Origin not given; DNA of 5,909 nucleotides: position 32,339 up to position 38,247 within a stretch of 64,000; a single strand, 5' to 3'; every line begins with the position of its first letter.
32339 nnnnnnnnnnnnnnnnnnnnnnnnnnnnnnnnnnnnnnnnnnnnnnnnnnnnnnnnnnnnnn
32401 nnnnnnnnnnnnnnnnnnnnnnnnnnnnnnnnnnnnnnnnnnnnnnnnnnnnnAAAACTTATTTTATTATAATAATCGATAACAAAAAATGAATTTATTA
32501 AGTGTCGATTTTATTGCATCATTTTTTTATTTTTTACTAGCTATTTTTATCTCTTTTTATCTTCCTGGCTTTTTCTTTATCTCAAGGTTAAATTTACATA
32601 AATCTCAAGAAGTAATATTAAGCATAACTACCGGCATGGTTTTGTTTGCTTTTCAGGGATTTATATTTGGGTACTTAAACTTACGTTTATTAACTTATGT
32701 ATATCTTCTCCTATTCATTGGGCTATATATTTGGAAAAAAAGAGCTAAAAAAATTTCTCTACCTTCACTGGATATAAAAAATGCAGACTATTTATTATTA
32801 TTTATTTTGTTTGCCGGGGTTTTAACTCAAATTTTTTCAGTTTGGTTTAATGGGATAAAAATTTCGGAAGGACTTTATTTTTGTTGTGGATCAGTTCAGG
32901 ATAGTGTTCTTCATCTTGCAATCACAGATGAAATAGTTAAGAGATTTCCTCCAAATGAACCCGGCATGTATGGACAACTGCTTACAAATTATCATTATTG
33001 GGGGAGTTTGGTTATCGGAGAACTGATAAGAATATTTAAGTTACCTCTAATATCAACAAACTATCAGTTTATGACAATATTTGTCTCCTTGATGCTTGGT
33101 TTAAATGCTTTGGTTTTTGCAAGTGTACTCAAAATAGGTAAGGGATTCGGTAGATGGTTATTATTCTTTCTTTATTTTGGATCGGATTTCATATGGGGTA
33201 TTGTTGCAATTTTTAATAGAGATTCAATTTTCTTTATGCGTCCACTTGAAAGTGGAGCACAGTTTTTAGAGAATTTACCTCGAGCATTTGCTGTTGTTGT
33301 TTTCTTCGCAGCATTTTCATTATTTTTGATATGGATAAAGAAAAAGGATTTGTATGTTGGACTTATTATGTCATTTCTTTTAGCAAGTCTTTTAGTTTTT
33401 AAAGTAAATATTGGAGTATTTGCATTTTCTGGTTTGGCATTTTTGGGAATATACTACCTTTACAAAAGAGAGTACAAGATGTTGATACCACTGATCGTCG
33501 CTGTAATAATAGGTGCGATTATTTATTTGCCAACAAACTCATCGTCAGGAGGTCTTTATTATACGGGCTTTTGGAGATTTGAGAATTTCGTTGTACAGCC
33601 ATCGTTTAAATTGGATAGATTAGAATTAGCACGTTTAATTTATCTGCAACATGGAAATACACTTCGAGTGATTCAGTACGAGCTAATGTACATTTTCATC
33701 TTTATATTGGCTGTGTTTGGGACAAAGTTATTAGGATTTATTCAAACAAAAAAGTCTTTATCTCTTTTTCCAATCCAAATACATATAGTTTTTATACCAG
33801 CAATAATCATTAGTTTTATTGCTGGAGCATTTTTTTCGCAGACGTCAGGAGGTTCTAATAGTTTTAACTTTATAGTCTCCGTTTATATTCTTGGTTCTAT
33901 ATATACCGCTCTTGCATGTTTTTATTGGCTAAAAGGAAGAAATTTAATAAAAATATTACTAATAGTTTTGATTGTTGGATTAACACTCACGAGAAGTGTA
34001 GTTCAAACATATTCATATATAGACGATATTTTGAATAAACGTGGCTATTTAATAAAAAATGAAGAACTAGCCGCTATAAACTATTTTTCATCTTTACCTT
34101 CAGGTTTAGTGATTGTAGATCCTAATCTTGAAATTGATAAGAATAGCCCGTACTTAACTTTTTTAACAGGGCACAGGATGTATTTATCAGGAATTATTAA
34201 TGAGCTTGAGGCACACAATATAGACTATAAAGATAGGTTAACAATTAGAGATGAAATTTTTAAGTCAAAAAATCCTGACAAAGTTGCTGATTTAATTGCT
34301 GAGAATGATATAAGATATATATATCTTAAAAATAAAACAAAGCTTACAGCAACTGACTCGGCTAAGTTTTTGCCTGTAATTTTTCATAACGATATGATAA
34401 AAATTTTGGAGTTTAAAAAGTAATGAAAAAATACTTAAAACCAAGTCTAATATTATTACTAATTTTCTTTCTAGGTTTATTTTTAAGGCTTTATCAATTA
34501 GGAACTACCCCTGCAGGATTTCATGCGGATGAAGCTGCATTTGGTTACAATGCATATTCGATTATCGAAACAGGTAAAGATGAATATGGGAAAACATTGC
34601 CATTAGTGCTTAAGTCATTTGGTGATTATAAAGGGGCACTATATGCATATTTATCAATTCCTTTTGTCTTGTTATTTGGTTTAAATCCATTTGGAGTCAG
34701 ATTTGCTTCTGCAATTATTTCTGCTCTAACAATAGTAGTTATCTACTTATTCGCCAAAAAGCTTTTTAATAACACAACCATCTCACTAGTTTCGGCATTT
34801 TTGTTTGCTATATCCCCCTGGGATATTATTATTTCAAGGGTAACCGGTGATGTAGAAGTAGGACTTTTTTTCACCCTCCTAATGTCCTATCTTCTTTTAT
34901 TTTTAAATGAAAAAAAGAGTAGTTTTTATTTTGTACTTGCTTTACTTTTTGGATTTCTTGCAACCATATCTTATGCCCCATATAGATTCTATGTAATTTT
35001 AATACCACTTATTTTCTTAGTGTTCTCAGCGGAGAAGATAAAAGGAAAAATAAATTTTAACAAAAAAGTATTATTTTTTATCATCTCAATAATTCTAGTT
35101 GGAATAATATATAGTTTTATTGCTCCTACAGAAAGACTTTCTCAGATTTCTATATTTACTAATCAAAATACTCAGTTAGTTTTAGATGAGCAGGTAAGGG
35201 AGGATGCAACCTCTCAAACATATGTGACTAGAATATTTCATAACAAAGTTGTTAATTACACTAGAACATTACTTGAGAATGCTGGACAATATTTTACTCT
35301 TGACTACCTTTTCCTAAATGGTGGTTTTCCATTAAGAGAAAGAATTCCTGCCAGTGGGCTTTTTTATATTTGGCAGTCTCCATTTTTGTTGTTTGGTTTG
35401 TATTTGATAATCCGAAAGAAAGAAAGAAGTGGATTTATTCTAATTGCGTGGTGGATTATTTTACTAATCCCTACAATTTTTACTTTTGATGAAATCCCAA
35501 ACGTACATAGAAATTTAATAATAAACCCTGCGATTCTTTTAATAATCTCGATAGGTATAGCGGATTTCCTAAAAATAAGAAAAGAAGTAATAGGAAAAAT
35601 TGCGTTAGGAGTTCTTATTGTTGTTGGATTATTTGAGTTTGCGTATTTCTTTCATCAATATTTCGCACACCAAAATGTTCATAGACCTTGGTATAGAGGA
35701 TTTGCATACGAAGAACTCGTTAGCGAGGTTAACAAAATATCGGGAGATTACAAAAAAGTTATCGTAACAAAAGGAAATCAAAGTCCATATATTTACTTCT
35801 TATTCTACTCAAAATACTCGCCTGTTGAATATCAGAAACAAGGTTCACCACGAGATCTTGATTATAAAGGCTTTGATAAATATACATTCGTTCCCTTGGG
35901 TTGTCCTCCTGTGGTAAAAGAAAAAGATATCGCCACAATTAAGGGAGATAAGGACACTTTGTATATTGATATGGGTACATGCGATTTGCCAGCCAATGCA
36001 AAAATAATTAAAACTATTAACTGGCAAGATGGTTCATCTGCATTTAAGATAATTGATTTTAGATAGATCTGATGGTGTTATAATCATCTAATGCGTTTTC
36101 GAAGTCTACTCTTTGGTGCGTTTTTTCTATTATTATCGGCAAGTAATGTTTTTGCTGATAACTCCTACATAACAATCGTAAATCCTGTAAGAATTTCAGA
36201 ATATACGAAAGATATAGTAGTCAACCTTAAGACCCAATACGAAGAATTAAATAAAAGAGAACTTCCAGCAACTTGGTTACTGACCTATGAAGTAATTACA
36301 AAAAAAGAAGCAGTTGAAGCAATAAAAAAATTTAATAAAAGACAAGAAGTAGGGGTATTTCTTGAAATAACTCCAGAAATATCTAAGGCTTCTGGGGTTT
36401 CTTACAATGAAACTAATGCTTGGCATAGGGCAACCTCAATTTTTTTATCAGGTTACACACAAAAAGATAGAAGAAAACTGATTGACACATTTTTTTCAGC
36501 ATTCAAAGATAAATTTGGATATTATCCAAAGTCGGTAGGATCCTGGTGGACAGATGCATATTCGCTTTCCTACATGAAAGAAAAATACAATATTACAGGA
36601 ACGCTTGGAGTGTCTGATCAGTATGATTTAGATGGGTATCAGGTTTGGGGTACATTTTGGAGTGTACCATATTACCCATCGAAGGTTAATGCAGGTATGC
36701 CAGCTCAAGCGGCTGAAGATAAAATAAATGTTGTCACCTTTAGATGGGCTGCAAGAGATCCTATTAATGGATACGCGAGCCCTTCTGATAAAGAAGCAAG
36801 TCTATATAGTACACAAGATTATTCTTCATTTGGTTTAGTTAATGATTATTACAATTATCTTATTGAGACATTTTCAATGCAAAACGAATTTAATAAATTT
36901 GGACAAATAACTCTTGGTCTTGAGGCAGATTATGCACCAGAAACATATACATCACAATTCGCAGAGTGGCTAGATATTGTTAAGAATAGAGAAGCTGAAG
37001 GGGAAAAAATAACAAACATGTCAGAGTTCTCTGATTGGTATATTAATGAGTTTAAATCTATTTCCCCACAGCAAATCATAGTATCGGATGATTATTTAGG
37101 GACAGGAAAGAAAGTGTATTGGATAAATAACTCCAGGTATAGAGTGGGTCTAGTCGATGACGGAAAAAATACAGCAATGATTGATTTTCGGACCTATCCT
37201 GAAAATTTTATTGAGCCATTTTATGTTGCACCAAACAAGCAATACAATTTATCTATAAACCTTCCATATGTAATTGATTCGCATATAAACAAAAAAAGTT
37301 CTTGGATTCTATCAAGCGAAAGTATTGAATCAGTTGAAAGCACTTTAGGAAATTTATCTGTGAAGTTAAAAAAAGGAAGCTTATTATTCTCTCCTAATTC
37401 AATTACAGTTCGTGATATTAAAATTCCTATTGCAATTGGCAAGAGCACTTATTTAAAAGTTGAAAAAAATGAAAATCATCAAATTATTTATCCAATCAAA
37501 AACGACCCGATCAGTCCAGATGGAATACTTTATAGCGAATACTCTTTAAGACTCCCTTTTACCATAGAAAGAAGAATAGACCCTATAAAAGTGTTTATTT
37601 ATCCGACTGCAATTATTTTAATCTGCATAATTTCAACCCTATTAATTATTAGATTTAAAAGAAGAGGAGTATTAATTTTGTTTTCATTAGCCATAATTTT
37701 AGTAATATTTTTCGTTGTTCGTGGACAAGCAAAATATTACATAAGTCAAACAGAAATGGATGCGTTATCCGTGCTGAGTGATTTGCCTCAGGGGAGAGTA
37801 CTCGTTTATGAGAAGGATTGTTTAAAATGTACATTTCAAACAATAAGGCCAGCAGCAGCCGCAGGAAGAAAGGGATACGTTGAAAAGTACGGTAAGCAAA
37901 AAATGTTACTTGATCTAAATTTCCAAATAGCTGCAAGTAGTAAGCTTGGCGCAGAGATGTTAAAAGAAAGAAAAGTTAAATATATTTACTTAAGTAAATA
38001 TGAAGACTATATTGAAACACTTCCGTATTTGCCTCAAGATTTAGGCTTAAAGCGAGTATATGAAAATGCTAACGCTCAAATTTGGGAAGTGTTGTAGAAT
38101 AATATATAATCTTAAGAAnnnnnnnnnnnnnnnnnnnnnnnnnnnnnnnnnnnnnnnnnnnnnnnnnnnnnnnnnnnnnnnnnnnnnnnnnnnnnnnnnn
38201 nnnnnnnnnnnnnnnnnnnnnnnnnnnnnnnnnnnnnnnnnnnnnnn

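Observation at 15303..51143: Family of four ~510-560-aa YfhO-related membrane proteins with a distinctive N-terminal H-D-(G/D)...H...R...P-(R/V)-(W/V)...N-x-G-(Y/F)-G-x-P motif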

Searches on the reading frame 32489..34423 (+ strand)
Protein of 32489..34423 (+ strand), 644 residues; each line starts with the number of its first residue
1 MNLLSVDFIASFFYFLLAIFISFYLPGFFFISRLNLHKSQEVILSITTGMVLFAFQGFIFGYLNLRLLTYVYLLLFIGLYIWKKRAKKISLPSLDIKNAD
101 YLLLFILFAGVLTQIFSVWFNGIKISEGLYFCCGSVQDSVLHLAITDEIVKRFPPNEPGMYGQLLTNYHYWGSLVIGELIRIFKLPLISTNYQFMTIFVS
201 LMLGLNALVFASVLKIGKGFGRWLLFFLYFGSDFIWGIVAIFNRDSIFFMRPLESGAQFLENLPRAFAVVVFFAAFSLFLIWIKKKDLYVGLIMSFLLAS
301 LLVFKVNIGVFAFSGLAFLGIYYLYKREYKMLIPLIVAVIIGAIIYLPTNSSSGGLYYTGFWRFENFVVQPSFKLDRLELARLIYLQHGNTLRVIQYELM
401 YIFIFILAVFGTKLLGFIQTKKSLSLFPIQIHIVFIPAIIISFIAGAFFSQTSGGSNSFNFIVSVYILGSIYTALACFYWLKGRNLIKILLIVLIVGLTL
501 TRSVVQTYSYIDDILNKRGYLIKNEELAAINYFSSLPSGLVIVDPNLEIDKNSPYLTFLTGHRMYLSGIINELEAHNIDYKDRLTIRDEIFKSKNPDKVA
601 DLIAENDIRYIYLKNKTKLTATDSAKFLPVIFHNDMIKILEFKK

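Call 7: search_protein_families(library=pfam, proteins=[window:32489-34423:+], max_evalue=0.1)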
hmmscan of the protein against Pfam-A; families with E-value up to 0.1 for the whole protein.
window:32489-34423:+ (644 aa): 0 families

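Call 60: search_protein_families(library=pfam, proteins=[window:32489-34423:+], max_evalue=10)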
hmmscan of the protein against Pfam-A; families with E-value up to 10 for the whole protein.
window:32489-34423:+ (644 aa): 0 families

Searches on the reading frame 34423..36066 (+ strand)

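Call 7: search_protein_families(library=pfam, proteins=[window:34423-36066:+], max_evalue=0.1)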
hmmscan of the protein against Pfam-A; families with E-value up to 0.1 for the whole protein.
window:34423-36066:+ (547 aa): 3 families
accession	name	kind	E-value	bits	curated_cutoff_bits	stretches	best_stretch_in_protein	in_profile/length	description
PF13231.12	PMT_2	-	3.7e-11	43.9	26.1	1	74-221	6-152/160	Dolichyl-phosphate-mannose-protein mannosyltransferase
PF02366.24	PMT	-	5e-07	30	22.7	1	13-165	2-163/245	Dolichyl-phosphate-mannose-protein mannosyltransferase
PF05021.20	NPL4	-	0.096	12.4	24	0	258-305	164-212/309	NPL4 family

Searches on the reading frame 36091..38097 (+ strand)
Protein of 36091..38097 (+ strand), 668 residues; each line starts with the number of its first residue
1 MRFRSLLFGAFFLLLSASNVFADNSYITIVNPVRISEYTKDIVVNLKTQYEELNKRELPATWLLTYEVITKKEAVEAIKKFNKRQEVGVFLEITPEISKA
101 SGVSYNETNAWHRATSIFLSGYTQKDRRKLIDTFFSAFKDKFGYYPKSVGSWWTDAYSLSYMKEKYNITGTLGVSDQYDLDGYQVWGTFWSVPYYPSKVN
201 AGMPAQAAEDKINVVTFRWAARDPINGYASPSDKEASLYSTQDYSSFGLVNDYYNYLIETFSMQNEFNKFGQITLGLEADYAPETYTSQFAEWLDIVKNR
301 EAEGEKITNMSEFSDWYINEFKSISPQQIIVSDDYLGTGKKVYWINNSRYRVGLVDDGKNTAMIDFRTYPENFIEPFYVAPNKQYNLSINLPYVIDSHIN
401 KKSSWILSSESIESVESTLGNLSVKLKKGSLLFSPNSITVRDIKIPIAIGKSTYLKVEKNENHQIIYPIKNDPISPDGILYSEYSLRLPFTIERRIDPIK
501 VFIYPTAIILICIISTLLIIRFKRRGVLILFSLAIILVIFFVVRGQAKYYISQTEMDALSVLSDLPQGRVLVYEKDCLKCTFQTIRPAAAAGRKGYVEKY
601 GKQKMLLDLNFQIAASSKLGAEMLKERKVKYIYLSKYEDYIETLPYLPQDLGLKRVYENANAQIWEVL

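Call 7: search_protein_families(library=pfam, proteins=[window:36091-38097:+], max_evalue=0.1)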
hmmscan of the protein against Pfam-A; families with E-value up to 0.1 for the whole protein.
window:36091-38097:+ (668 aa): 1 family
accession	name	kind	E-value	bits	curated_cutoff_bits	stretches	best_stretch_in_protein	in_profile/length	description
PF12979.12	DUF3863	-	0.00041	19.7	27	1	142-217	126-201/349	Domain of Unknown Function with PDB structure (DUF3863)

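Call 60: search_protein_families(library=pfam, proteins=[window:36091-38097:+], max_evalue=10)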
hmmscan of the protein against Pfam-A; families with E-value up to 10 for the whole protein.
window:36091-38097:+ (668 aa): 3 families
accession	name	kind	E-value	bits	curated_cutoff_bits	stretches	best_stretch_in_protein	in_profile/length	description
PF12979.12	DUF3863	-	0.00041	19.7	27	1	142-217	126-201/349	Domain of Unknown Function with PDB structure (DUF3863)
PF03739.19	LptF_LptG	-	0.22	11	27.9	1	500-543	273-316/353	Lipopolysaccharide export system permease LptF/LptG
PF04932.20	Wzy_C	-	0.3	11.3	31.7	1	508-553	19-66/149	O-Antigen ligase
